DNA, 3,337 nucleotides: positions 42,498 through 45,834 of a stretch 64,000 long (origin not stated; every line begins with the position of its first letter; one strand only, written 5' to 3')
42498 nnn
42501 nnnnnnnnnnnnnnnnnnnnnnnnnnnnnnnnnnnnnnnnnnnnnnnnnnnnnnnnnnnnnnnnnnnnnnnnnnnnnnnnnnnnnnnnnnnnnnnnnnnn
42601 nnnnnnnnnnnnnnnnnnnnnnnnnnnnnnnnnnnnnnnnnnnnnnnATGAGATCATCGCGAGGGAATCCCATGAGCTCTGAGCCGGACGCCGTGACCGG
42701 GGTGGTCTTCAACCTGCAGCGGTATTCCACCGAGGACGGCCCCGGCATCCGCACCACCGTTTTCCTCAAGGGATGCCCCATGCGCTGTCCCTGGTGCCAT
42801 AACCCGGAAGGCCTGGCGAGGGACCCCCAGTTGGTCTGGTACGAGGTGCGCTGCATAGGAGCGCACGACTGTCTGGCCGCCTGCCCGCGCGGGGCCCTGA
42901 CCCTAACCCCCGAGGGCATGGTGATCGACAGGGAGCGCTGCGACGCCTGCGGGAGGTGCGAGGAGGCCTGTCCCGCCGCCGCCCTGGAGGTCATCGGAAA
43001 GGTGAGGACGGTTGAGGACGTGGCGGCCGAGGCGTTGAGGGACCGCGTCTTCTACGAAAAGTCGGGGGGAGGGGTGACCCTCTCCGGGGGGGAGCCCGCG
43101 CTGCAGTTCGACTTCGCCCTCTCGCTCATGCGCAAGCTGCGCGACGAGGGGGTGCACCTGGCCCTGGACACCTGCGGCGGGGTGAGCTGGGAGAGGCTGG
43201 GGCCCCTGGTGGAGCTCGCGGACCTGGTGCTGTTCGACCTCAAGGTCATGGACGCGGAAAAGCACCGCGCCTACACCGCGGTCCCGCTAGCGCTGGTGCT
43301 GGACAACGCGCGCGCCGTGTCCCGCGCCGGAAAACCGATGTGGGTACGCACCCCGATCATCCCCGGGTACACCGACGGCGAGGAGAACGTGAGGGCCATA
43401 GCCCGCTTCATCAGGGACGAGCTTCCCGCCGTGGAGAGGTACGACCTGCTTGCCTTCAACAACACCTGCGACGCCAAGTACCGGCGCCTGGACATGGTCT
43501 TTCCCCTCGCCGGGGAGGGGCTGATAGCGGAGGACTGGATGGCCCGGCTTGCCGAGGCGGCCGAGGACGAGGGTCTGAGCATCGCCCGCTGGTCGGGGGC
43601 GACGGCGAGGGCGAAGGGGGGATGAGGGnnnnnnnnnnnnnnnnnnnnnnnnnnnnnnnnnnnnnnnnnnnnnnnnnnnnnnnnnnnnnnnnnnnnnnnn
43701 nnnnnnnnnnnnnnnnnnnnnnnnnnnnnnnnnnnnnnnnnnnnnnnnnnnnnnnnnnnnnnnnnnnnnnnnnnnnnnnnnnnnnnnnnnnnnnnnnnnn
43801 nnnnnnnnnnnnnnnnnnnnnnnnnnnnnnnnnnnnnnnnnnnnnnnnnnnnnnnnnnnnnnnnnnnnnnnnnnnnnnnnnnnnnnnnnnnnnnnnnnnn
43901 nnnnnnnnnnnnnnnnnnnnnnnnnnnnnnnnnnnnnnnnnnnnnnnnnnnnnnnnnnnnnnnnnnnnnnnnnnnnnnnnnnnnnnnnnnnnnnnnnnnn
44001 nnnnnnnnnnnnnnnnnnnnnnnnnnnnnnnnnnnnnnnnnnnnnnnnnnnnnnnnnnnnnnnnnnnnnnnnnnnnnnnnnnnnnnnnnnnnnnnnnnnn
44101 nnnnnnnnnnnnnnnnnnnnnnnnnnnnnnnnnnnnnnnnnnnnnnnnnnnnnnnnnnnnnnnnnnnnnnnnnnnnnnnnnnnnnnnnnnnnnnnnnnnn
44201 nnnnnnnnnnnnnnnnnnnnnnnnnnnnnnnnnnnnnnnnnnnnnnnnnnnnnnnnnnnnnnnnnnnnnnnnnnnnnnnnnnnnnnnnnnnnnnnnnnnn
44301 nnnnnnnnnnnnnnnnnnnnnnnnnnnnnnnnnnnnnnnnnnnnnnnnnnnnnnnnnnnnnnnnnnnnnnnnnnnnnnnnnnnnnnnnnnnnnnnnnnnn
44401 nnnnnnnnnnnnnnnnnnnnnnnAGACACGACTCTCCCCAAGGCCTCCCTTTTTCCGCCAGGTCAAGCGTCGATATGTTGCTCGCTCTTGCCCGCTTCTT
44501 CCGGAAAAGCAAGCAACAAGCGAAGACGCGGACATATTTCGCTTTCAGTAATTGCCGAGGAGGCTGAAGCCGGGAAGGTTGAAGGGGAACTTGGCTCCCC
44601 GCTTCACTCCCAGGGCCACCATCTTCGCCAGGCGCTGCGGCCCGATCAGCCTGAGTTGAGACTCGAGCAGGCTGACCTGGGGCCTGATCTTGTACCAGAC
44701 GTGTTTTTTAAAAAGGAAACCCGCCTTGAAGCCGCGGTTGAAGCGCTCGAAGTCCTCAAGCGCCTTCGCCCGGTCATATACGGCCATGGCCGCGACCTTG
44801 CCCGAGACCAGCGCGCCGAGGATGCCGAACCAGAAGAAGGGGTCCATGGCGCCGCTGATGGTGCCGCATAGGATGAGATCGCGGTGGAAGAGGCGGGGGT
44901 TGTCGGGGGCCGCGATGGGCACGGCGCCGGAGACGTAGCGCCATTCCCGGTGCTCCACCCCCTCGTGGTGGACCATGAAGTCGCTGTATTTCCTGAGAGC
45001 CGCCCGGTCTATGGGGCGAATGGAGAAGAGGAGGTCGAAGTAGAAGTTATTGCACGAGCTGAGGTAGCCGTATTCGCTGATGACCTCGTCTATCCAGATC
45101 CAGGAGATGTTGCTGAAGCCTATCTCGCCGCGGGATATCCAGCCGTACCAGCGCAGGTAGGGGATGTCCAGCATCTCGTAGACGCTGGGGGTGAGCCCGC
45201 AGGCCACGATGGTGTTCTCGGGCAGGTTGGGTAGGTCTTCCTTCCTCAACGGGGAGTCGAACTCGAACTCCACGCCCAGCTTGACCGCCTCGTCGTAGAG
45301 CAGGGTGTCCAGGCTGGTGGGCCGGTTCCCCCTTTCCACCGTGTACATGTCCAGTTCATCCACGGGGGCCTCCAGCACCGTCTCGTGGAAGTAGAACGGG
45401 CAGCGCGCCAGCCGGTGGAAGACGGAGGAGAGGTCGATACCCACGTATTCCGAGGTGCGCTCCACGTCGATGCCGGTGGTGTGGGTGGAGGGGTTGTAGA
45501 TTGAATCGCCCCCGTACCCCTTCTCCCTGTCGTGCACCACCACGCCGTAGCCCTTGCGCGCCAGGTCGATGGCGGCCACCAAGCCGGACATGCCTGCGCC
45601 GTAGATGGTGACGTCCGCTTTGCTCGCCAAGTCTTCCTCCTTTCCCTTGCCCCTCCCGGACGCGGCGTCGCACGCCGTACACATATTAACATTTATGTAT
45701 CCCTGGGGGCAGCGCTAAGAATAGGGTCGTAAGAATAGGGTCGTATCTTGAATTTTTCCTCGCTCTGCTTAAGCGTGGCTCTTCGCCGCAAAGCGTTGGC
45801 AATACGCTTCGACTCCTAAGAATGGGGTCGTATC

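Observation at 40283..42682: GRE with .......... glycine loop, Cys-Leu-Glu catalytic loop, and no accessory subunit genes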

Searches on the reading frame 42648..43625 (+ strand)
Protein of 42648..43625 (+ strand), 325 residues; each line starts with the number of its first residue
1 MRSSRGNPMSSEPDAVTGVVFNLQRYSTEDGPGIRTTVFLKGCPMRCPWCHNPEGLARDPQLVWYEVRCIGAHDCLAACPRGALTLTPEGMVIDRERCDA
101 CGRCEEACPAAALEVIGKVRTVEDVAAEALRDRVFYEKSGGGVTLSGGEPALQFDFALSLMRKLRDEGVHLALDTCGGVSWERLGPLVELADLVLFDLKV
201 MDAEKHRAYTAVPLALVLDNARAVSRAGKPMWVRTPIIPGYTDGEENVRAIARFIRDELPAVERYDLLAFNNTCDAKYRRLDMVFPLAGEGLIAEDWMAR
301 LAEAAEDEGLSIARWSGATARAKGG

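Call 6: search_protein_families(library=pfam, proteins=[window:42648-43625:+])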
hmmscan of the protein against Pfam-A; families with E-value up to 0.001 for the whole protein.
window:42648-43625:+ (325 aa): 11 families
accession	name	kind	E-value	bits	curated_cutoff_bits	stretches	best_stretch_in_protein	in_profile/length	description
PF04055.27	Radical_SAM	-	7.9e-18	65.6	29.5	1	39-246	3-160/166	Radical SAM superfamily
PF13353.11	Fer4_12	-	1.3e-12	48.6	22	2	30-56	2-28/137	4Fe-4S single cluster domain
PF00037.32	Fer4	-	1.5e-09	37.7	21.1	1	92-114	2-24/24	4Fe-4S binding domain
PF12838.12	Fer4_7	-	1.3e-08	35.6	27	1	68-112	1-52/52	4Fe-4S dicluster domain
PF12797.12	Fer4_2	-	4.6e-08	33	24.5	1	90-110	2-22/22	4Fe-4S binding domain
PF13237.11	Fer4_10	-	7.8e-08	32.6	25.5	2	67-109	7-53/53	4Fe-4S dicluster domain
PF12837.12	Fer4_6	-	1.1e-06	28.7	25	1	92-113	3-24/24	4Fe-4S binding domain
PF14697.11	Fer4_21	-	6.2e-05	23.5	35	1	67-111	6-55/59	4Fe-4S dicluster domain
PF13187.11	Fer4_9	-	0.00015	22.1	27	1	68-112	1-51/52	4Fe-4S dicluster domain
PF25160.1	LdpA_Fe-S-bd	-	0.00028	21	27.6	1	74-114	8-44/49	LdpA Fe-S cluster-binding domain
PF13484.11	Fer4_16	-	0.00052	21.2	30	0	97-126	1-31/66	4Fe-4S double cluster binding domain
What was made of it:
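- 42648..43625 (+): GRE-activating radical SAM enzyme, 325 aa, with C43-x3-C47-x2-C50 and a ferredoxin-like two-cluster insert (residues about 66-115). Pfam Radical_SAM plus Fer4 families (call 6).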

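Call 7: search_protein_families(library=ncbifam, proteins=[window:42648-43625:+])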
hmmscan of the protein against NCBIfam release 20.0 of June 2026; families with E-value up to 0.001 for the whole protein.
window:42648-43625:+ (325 aa): 67 families (the best 25 are shown)
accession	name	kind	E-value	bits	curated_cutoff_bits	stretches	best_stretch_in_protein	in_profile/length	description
TIGR02494.1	PFLE_PFLC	subfamily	1.4e-98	329.8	174.35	1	20-308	1-292/293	glycyl-radical enzyme activating protein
NF043069.1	T4HPD_activ_SAM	equivalog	1.8e-88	296.8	425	1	18-312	2-295/299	trans-4-hydroxy-L-proline dehydratase activase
NF048010.1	SfplDhtActHpsHDes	equivalog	9.1e-88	293.9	430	1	16-303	4-296/298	(2S)-3-sulfopropanediol dehydratase activating enzyme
TIGR04395.1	cutC_activ_rSAM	equivalog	2.7e-76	256.8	360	1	18-309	5-301/309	choline TMA-lyase-activating enzyme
NF033719.1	ind_deCO2_activ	equivalog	1.2e-73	248.1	425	1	18-310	1-298/302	indoleacetate decarboxylase activase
TIGR04003.1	rSAM_BssD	equivalog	1.7e-73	247.5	496.45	1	19-282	2-271/314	[benzylsuccinate synthase]-activating enzyme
NF048008.1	SfplDhtActHpfHKleb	equivalog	3.2e-72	243.5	500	1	19-292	1-280/308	(2S)-3-sulfopropanediol dehydratase activating enzyme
NF007483.0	PRK10076.1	equivalog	1.2e-67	228.1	326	2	97-312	75-288/292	[formate-C-acetyltransferase]-activating enzyme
NF033717.2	HPDL_rSAM_activ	equivalog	9.6e-62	209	420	1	17-309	3-300/311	4-hydroxyphenylacetate decarboxylase activase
TIGR02493.1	PFLA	equivalog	4.3e-55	186.7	231.75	2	115-304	41-231/235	pyruvate formate-lyase-activating protein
TIGR04041.1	activase_YjjW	hypoth_equivalog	3e-47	161.3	250.2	1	20-272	4-240/276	YjjW family glycine radical enzyme activase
NF008356.0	PRK11145.1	equivalog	9.3e-42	143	375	2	117-307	48-239/246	pyruvate formate lyase 1-activating protein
TIGR02495.1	NrdG2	equivalog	2.8e-18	66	131.15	2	120-258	42-183/193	anaerobic ribonucleoside-triphosphate reductase activating protein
NF005503.0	PRK07118.1-2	equivalog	3.3e-10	39.7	252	1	68-118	139-189/292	RnfABCDGE type electron transport complex subunit B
NF040864.1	HgcB_ferredoxin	equivalog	4e-09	36.2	99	1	62-132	9-80/93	mercury methylation ferredoxin HgcB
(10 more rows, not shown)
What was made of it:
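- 42648..43625 (+): TIGR02494 scores 329.8 bits against a cut-off of 174 (call 7).
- On Glycyl radical enzyme superfamily (PFL-like): TIGR02494 scores 329.8, above the cut-off of 174 (call 7).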

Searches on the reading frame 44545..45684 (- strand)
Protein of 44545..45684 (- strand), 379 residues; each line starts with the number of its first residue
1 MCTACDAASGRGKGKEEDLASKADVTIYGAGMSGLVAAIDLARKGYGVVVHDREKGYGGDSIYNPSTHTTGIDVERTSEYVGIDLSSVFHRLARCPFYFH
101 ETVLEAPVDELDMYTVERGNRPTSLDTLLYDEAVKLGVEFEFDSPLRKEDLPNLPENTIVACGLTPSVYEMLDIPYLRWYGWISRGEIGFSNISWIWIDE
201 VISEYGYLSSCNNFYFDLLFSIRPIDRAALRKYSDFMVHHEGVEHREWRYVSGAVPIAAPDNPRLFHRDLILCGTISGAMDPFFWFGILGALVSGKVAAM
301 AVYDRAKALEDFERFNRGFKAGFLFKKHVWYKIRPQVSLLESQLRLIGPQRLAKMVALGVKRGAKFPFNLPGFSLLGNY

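Call 10: search_protein_families(library=pfam, proteins=[window:44545-45684:-], max_evalue=0.0001)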
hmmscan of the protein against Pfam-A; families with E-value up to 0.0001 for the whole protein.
window:44545-45684:- (379 aa): 2 families
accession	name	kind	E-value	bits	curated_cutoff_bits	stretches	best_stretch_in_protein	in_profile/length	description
PF01266.30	DAO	-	6.7e-06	26.3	27.9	1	24-64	1-42/353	FAD dependent oxidoreductase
PF13450.12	NAD_binding_8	-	1.9e-05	25.3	21.9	1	29-61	3-35/68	NAD(P)-binding Rossmann-like domain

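Call 32: search_protein_families(library=ncbifam, proteins=[window:44545-45684:-], max_evalue=0.001)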
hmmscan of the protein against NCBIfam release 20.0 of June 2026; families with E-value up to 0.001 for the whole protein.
window:44545-45684:- (379 aa): 21 families
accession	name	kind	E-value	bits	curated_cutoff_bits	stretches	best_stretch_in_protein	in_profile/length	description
TIGR02032.1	GG-red-SF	subfamily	2.6e-10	40.5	158.8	1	24-143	2-111/297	geranylgeranyl reductase family protein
NF045663.1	diclust_near_Sec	equivalog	2.5e-06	25.9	530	1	20-64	104-148/759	pyridine nucleotide-disulfide oxidoreductase/dicluster-binding protein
NF045637.1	carotdesatCrtDProt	equivalog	9.8e-06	24.4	580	1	25-60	1-36/485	1-hydroxycarotenoid 3,4-desaturase CrtD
TIGR00292.1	TIGR00292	equivalog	2.2e-05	23.8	148.3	1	21-60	20-59/254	sulfide-dependent adenosine diphosphate thiazole synthase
TIGR02023.1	BchP-ChlP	subfamily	3.4e-05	23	343.3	0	24-54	2-32/388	geranylgeranyl diphosphate reductase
TIGR03467.1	HpnE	equivalog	3.6e-05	23.3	283.05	1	25-59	1-35/430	hydroxysqualene dehydroxylase HpnE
NF005691.0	PRK07494.1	equivalog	4.7e-05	22.1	459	1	21-56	7-42/404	UbiH/UbiF family hydroxylase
NF041385.1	Dggglyphlred_Halo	equivalog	7.6e-05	21.4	700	0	21-70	3-52/405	digeranylgeranylglycerophospholipid reductase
NF004832.0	PRK06184.1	subfamily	7.7e-05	21.6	476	1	21-55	5-39/506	hypothetical protein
NF005560.0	PRK07233.1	equivalog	0.00013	20.9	252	1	25-59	3-37/435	hypothetical protein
NF004780.0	PRK06126.1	subfamily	0.00014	20.3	445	1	20-56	6-42/552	hypothetical protein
NF009410.0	PRK12771.1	subfamily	0.00015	20.5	516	1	19-59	135-175/566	NAD(P)-binding protein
TIGR03364.1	HpnW_proposed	hypoth_equivalog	0.00022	20.4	285.1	1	24-64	2-42/365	TIGR03364 family FAD-dependent oxidoreductase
NF009472.0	PRK12834.1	equivalog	0.00027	19.5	476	1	21-55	3-37/550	FAD-binding dehydrogenase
NF006002.0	PRK08132.1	subfamily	0.00027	19.4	416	1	16-57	19-60/552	FAD-dependent oxidoreductase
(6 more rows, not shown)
